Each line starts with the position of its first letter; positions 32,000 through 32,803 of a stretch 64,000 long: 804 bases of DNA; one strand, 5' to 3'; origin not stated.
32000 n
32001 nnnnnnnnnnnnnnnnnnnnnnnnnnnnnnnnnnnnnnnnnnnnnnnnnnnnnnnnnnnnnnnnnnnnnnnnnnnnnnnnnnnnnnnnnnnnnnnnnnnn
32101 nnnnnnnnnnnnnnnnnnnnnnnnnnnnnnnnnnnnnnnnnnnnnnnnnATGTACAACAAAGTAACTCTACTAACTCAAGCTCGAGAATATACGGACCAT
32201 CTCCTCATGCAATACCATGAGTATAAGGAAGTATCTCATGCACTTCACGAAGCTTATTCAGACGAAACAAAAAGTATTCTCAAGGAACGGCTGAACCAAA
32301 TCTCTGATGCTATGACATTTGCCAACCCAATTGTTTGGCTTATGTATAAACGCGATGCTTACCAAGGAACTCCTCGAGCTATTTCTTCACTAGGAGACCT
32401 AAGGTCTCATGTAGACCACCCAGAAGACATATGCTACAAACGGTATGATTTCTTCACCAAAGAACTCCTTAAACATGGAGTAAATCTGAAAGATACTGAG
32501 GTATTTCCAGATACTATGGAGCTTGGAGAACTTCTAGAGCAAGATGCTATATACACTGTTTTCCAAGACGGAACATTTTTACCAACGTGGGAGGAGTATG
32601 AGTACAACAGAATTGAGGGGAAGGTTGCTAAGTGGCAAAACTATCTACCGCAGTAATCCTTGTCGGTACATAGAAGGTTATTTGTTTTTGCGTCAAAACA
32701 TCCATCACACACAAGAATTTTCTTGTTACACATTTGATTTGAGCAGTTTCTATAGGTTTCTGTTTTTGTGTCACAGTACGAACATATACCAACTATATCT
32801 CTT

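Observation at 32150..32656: Translationally coupled unknown ORF downstream of the NAS homologue, a candidate novel pathway component.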

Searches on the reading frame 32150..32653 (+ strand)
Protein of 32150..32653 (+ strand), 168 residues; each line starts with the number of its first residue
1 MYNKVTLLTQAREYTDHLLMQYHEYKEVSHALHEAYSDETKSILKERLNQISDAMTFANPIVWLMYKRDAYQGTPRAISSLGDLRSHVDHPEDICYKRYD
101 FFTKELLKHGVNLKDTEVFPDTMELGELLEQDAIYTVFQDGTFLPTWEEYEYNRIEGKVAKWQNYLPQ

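Call 3: search_protein_families(library=pfam, proteins=[window:32150-32653:+], max_evalue=0.1)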
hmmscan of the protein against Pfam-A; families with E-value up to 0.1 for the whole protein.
window:32150-32653:+ (168 aa): 1 family
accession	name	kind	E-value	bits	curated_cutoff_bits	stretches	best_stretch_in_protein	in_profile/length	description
PF03564.21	DUF1759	-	0.022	15.2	25.4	1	2-54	33-84/148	Protein of unknown function (DUF1759)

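Call 4: search_protein_families(library=ncbifam, proteins=[window:32150-32653:+], max_evalue=0.1)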
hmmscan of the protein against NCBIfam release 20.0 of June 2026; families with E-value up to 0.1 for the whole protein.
window:32150-32653:+ (168 aa): 0 families

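Call 5: find_homologous_proteins(query=window:32150-32653:+, max_evalue=0.001)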
Query window:32150-32653:+ (168 aa): 3 proteins with E <= 0.001 among 27 candidates.
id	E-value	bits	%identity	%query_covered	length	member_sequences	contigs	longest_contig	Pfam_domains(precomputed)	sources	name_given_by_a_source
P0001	7.3e-106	369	97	100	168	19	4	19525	-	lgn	-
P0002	3.8e-99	348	92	100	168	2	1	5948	-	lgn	-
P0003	1.4e-36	144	42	97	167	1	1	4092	-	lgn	-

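Call 7: find_encoding_contigs(protein=P0003, flank=10000, max_places=6)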
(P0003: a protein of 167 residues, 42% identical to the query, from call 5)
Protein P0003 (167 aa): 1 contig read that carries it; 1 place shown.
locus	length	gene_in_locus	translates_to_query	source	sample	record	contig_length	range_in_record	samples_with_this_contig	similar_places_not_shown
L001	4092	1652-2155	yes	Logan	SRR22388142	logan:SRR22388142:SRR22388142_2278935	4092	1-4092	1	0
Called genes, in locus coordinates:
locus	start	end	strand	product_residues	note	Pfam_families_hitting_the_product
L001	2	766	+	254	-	?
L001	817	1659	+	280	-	PF03059:NAS, PF13649:Methyltransf_25 (faint)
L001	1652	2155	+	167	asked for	-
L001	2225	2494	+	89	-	-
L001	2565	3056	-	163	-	-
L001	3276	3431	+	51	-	-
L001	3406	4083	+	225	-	PF13298:LigD_N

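Call 8: find_encoding_contigs(protein=P0001, flank=10000, max_places=6)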
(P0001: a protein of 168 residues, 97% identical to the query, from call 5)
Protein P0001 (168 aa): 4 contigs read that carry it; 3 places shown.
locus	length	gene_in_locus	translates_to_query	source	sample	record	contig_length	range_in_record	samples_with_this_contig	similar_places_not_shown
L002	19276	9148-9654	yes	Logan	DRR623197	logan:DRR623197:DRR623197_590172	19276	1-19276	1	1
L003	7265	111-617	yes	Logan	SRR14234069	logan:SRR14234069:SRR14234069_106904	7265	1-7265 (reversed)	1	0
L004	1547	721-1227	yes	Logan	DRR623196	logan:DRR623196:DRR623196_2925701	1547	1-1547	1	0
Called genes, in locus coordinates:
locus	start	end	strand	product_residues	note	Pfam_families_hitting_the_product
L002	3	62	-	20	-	?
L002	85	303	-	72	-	PF00137:ATP-synt_C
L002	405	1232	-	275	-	PF00119:ATP-synt_A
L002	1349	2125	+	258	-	PF13462:Thioredoxin_4, PF01323:DSBA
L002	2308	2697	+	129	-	-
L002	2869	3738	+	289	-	-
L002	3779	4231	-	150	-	PF00578:AhpC-TSA, PF08534:Redoxin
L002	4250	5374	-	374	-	PF07907:YibE_F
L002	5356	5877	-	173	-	PF01475:FUR, PF12840:HTH_20 (weak)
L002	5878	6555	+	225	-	-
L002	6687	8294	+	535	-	PF02492:cobW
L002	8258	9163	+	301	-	PF03059:NAS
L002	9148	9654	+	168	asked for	-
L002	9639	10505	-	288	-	PF17773:UPF0176_N, PF00581:Rhodanese, PF12368:Rhodanese_C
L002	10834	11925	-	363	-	PF02540:NAD_synthase (faint), PF03054:tRNA_Me_trans, PF20259:tRNA_Me_trans_M, PF20258:tRNA_Me_trans_C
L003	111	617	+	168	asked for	-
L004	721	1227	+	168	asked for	-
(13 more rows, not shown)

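Call 9: find_encoding_contigs(protein=P0002, flank=10000, max_places=6)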
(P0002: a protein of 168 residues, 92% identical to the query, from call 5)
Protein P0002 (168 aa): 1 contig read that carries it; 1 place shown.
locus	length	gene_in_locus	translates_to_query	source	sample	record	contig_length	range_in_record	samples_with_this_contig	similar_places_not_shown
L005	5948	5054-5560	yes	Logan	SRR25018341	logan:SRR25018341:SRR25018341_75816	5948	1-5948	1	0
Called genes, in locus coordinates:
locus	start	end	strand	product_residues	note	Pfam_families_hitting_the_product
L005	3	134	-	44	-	?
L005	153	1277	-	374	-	PF07907:YibE_F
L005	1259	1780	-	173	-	PF01475:FUR, PF12840:HTH_20 (weak)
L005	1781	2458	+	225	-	-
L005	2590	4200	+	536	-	PF02492:cobW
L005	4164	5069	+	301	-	PF03059:NAS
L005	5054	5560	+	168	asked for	-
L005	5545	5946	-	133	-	?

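Call 10: search_protein_representatives(protein=window:32150-32653:+)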
Query: 168 residues. Proteins with E-value up to 0.001 (for the whole library): 150; up to 1e-10: 108; up to 1e-30: 2. The best 150 are listed.
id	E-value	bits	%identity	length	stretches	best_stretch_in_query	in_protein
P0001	2.3e-106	369.3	97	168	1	1-168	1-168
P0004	1.9e-31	125.7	40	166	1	6-165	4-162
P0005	2.7e-30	121.9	44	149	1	23-166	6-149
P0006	9.5e-29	116.9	42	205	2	41-165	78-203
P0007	3.1e-27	112.0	41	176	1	39-166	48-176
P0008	1.3e-26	109.9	38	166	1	4-165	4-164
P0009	2.3e-26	109.1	38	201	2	42-166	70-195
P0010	1.1e-25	106.9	39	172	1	15-165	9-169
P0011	3.6e-25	105.2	41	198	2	46-165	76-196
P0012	4.4e-25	105.0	43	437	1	17-165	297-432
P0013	4.7e-25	104.8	40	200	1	39-165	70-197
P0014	1.1e-24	103.6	37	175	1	11-167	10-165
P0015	1.6e-24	103.1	39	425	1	21-165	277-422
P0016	1.0e-23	100.5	42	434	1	38-167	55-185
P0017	3.8e-23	98.6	39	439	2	45-166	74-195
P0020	1.8e-22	96.5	37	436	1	9-165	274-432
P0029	2.1e-21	93.0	40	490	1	10-165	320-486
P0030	2.1e-21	93.0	39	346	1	44-167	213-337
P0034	2.5e-21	92.7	39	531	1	43-167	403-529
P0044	2.1e-20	89.7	38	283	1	11-166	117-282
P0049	6.1e-20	88.2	37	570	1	3-165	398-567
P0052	4.5e-19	85.4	39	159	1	12-162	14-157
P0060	1.6e-17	80.3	33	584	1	14-166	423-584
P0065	4.7e-17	78.8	35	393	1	4-168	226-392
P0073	4.4e-16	75.7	40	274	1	16-165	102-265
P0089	1.1e-14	71.1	34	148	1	36-165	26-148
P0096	2.8e-13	66.5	31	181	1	16-164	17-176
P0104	7.7e-12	61.9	31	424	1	13-166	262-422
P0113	1.6e-10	57.6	32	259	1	41-165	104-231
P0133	9.3e-08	48.6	29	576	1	17-165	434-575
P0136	1.0e-06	45.2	36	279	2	46-144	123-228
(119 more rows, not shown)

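Call 12: search_protein_families(library=pfam, proteins=[P0012, P0015, P0016, P0017, P0020, P0029, P0034, P0049, P0030, P0044], max_evalue=0.001)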
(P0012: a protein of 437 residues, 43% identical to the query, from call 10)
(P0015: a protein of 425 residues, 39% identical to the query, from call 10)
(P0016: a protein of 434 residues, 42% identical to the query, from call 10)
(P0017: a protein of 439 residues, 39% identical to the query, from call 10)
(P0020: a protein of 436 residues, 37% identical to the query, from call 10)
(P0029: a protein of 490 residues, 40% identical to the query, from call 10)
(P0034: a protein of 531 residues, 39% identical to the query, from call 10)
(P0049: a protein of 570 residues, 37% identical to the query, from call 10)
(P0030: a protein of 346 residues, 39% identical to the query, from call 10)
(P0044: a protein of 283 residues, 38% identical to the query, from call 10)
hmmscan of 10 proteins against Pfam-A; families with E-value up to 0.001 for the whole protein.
P0012 (437 aa): 3 families
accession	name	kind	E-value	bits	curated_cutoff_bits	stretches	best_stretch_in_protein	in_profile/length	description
PF03059.22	NAS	-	1.3e-64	218.6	27.1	1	17-283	5-273/276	Nicotianamine synthase protein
PF13847.12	Methyltransf_31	-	3.7e-06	27.1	27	1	160-250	30-121/145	Methyltransferase domain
PF13649.12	Methyltransf_25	-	0.00011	23.2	27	1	139-228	2-91/97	Methyltransferase domain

P0015 (425 aa): 1 family
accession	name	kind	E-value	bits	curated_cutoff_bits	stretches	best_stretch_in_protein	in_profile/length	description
PF03059.22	NAS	-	1.5e-49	169.2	27.1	1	8-274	5-273/276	Nicotianamine synthase protein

P0016 (434 aa): 6 families
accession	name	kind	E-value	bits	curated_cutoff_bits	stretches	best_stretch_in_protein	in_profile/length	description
PF05175.20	MTS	-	1e-14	54.9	23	1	237-399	3-149/170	Methyltransferase small domain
PF13847.12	Methyltransf_31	-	2.9e-11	43.7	27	1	267-397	5-119/145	Methyltransferase domain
PF13649.12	Methyltransf_25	-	7.1e-06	27.1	27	1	269-359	1-88/97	Methyltransferase domain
PF09445.16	Methyltransf_15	-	2.7e-05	24.3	22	1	269-373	4-109/165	RNA cap guanine-N2 methyltransferase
PF06325.19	PrmA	-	6.8e-05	22.9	22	1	265-342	161-233/296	Ribosomal protein L11 methyltransferase (PrmA)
PF08241.18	Methyltransf_11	-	0.00099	20.1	21.2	0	271-342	2-67/95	Methyltransferase domain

P0017 (439 aa): 2 families
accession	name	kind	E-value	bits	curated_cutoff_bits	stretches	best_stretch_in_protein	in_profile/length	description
PF06325.19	PrmA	-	0.00023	21.2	22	1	267-328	162-223/296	Ribosomal protein L11 methyltransferase (PrmA)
PF12040.14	DUF3526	-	0.00055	21.1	25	0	53-105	48-100/144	Domain of unknown function (DUF3526)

P0020 (436 aa): 6 families
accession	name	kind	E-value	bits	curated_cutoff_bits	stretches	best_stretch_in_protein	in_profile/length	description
PF03059.22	NAS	-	2.8e-46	158.5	27.1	1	8-269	9-272/276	Nicotianamine synthase protein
PF03848.20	TehB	-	2.3e-06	27.6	20.4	1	98-195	7-101/193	Tellurite resistance protein TehB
PF02527.21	GidB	-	1.4e-05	25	27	1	116-198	42-124/184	rRNA small subunit methyltransferase G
PF13847.12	Methyltransf_31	-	6.4e-05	23.1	27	1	148-237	31-121/145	Methyltransferase domain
PF05175.20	MTS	-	6.9e-05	23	23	1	119-194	28-103/170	Methyltransferase small domain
PF08241.18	Methyltransf_11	-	0.00084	20.4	21.2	0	137-223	10-93/95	Methyltransferase domain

P0029 (490 aa): 1 family
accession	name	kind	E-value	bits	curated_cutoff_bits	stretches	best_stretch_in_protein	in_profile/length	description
PF02492.25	cobW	-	5.1e-26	91.8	20.7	1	3-163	7-175/180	CobW/HypB/UreG, nucleotide-binding domain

P0034 (531 aa): 3 families
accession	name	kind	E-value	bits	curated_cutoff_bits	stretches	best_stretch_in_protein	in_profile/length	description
PF02492.25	cobW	-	8.7e-23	81.3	20.7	1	47-189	8-159/180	CobW/HypB/UreG, nucleotide-binding domain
PF01656.29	CbiA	-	4.4e-05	23.9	25.4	0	49-192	9-118/125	CobQ/CobB/MinD/ParA nucleotide binding domain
PF25199.1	nSTAND_NTPase5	-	0.00096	19.4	34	0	32-119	34-119/145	Novel STAND NTPase 5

P0049 (570 aa): 1 family
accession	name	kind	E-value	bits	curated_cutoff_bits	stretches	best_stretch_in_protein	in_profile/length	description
PF02492.25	cobW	-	7e-23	81.6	20.7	1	44-205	3-168/180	CobW/HypB/UreG, nucleotide-binding domain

P0030 (346 aa): 0 families

P0044 (283 aa): 0 families

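Call 16: search_protein_families(library=pfam, alignment_id=A1, max_evalue=0.001)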
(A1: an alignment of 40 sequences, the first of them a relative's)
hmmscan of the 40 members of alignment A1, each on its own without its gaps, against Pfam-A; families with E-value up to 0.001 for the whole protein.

A. member 1, P0012 (437 aa): 3 families
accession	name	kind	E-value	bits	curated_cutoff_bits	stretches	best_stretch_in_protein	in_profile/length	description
PF03059.22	NAS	-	1.3e-64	218.6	27.1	1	17-283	5-273/276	Nicotianamine synthase protein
PF13847.12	Methyltransf_31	-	3.7e-06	27.1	27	1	160-250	30-121/145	Methyltransferase domain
PF13649.12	Methyltransf_25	-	0.00011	23.2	27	1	139-228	2-91/97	Methyltransferase domain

B. families by the number of members that match (of 40 scanned): 50 families (the first 25 are shown)
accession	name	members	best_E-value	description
PF02492.25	cobW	19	3.7e-30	CobW/HypB/UreG, nucleotide-binding domain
PF03059.22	NAS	5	1.3e-64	Nicotianamine synthase protein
PF13847.12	Methyltransf_31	3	2.9e-11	Methyltransferase domain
PF13424.12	TPR_12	2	9.4e-71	Tetratricopeptide repeat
PF07719.23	TPR_2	2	7.2e-49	Tetratricopeptide repeat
PF00515.34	TPR_1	2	1.4e-40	Tetratricopeptide repeat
PF13181.12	TPR_8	2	4.5e-36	Tetratricopeptide repeat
PF13428.12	TPR_14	2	6.5e-29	Tetratricopeptide repeat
PF17874.7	TPR_MalT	2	4e-25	MalT-like TPR region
PF00155.27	Aminotran_1_2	2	1.1e-24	Aminotransferase class I and II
PF13374.12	TPR_10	2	4.7e-23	Tetratricopeptide repeat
PF24885.1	TPR_NPHP3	2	1.8e-20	Nephrocystin-3 TPR domain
PF14938.12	SNAP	2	2.9e-19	Soluble NSF attachment protein, SNAP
PF13176.12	TPR_7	2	1.1e-15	Tetratricopeptide repeat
PF05175.20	MTS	2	1e-14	Methyltransferase small domain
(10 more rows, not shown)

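Call 18: find_homologous_proteins(query=A2, max_evalue=0.001)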
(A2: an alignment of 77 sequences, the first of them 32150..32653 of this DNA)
Query A2 (77 sequences) (168 aa, profile of the alignment): 64 proteins with E <= 0.001 among 2335 candidates.
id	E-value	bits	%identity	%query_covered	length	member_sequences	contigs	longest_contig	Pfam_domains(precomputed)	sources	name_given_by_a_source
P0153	5.3e-57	211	35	94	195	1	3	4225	-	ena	-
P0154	8.0e-57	210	38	96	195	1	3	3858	-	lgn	-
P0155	1.5e-56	209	36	96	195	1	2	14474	-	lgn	-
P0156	7.0e-56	207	37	94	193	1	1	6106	-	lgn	-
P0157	8.5e-56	207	37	96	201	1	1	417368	-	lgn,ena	-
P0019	2.2e-55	205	35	98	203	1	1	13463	-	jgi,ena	jgi:hypothetical protein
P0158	3.8e-55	205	43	71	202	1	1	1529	-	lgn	-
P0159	5.8e-55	204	36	88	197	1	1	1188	-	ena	-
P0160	4.9e-54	201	46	71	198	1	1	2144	-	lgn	-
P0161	5.0e-54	201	41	68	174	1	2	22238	-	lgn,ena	-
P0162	2.6e-53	199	37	90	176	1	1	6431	-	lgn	-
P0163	1.2e-52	196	41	74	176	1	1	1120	-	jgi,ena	-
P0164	1.4e-52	196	35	94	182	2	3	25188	-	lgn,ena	-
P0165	1.9e-52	196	36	88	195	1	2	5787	-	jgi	jgi:hypothetical protein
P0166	2.0e-52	196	41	76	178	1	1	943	-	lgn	-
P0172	1.7e-51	193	32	94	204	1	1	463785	-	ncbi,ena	-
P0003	1.4e-48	183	42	97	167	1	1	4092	-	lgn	-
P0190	3.6e-47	179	39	92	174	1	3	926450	-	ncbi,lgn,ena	-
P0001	4.5e-47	178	97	100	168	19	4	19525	-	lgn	-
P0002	4.3e-46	175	92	100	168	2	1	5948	-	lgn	-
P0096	1.0e-45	174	29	89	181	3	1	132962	-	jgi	jgi:hypothetical protein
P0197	1.9e-44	170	38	70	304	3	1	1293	-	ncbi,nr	ncbi:MAG: hypothetical protein HXJ92_03525, partial [candidate division SR1 bacterium]|nr:hypothetic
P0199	8.0e-44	168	34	88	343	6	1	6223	-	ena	-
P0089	2.3e-34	137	30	98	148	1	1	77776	-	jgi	jgi:hypothetical protein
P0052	1.5e-32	131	38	88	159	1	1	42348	-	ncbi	-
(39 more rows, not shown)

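Call 20: find_encoding_contigs(protein=P0190, flank=8000, max_places=2)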
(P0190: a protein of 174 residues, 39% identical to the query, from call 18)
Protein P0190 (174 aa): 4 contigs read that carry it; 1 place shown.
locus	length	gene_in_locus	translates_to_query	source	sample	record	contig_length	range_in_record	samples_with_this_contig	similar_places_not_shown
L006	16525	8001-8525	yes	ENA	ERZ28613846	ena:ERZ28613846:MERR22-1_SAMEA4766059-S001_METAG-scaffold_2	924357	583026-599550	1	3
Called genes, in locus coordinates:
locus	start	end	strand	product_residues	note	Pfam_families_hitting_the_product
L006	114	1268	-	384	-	PF01266:DAO (faint), PF07992:Pyr_redox_2, PF13738:Pyr_redox_3 (faint), PF00070:Pyr_redox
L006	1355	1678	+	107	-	-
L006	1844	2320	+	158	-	-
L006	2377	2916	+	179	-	-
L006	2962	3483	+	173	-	PF21806:DUF6879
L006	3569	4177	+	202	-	PF13489:Methyltransf_23, PF08242:Methyltransf_12 (weak)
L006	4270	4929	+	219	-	-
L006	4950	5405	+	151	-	PF00293:NUDIX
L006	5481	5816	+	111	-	-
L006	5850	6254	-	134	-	PF01475:FUR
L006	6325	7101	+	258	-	PF03059:NAS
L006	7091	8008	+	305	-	PF02492:cobW, PF13173:AAA_14 (faint)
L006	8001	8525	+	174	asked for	-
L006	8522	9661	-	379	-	PF07907:YibE_F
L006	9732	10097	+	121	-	PF09966:DUF2200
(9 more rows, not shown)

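Call 21: find_encoding_contigs(protein=P0172, flank=8000, max_places=2)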
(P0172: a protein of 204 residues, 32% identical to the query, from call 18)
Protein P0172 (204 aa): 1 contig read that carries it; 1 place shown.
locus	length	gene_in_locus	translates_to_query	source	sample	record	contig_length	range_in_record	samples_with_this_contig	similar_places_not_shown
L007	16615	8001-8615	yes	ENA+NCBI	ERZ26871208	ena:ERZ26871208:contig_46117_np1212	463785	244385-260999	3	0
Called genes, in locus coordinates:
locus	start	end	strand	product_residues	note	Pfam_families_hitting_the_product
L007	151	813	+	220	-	-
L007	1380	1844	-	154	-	PF01243:PNPOx_N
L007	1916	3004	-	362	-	PF11258:DUF3048, PF17479:DUF3048_C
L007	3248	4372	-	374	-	PF07907:YibE_F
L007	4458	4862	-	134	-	-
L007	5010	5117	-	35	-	-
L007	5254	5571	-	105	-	PF01475:FUR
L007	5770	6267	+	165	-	PF03059:NAS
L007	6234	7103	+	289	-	PF03059:NAS, PF00583:Acetyltransf_1 (weak)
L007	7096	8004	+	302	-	PF02492:cobW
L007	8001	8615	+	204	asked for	-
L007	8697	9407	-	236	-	-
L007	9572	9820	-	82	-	PF18895:T4SS_pilin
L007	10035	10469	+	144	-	-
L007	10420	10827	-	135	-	-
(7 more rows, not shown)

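Call 23: find_encoding_contigs(protein=P0157, flank=8000, max_places=2)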
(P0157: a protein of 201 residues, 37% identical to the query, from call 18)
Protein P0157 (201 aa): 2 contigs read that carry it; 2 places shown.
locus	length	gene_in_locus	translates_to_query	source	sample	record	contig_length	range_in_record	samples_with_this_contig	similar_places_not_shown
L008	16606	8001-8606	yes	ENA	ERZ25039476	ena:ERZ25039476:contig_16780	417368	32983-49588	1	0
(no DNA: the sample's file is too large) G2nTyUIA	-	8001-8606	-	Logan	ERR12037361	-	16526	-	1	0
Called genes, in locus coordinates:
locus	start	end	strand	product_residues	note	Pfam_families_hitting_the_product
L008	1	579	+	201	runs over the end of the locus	-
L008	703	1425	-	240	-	PF00117:GATase, PF07722:Peptidase_C26 (weak)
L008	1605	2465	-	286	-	PF00561:Abhydrolase_1, PF12697:Abhydrolase_6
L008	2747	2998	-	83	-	-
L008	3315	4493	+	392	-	PF25371:DUF7884, PF02353:CMAS, PF13489:Methyltransf_23, PF08241:Methyltransf_11, PF08242:Methyltransf_12, PF13649:Methyltransf_25, PF13847:Methyltransf_31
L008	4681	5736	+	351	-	PF03193:RsgA_GTPase, PF01926:MMR_HSR1 (weak)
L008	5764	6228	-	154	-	PF01475:FUR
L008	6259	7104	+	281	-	PF03059:NAS, PF13649:Methyltransf_25 (weak)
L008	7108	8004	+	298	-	PF02492:cobW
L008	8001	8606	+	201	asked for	-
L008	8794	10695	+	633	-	-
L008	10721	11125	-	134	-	-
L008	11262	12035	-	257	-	PF01061:ABC2_membrane, PF12698:ABC2_membrane_3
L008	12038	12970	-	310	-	PF13732:DrrA1-3_C (faint), PF00005:ABC_tran, PF13175:AAA_15 (faint), PF13304:AAA_21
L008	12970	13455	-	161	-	PF12802:MarR_2 (weak), PF27059:HTH_MmpR5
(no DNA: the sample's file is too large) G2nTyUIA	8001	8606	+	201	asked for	-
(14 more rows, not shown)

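Call 24: find_encoding_contigs(protein=P0096, flank=8000, max_places=2)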
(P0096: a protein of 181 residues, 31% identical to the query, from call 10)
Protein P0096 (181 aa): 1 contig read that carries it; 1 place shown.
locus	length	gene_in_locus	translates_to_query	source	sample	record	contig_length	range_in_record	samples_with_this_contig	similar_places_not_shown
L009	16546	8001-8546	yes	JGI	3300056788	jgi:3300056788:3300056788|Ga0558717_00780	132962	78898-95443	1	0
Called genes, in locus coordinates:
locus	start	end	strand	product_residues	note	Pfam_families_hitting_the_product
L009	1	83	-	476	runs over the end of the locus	PF13727:CoA_binding_3, PF02397:Bac_transf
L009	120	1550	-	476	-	-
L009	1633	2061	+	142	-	PF04138:GtrA_DPMS_TM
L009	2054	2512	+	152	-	PF01726:LexA_DNA_bind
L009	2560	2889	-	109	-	-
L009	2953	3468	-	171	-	-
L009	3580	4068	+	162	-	PF18936:DUF5684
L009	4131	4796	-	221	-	PF13886:TM7S3_TM198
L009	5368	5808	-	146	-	PF01475:FUR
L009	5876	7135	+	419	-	PF03059:NAS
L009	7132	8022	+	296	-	PF02492:cobW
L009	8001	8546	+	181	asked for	-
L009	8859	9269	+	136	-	-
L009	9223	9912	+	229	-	-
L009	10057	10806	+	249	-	PF01522:Polysacc_deac_1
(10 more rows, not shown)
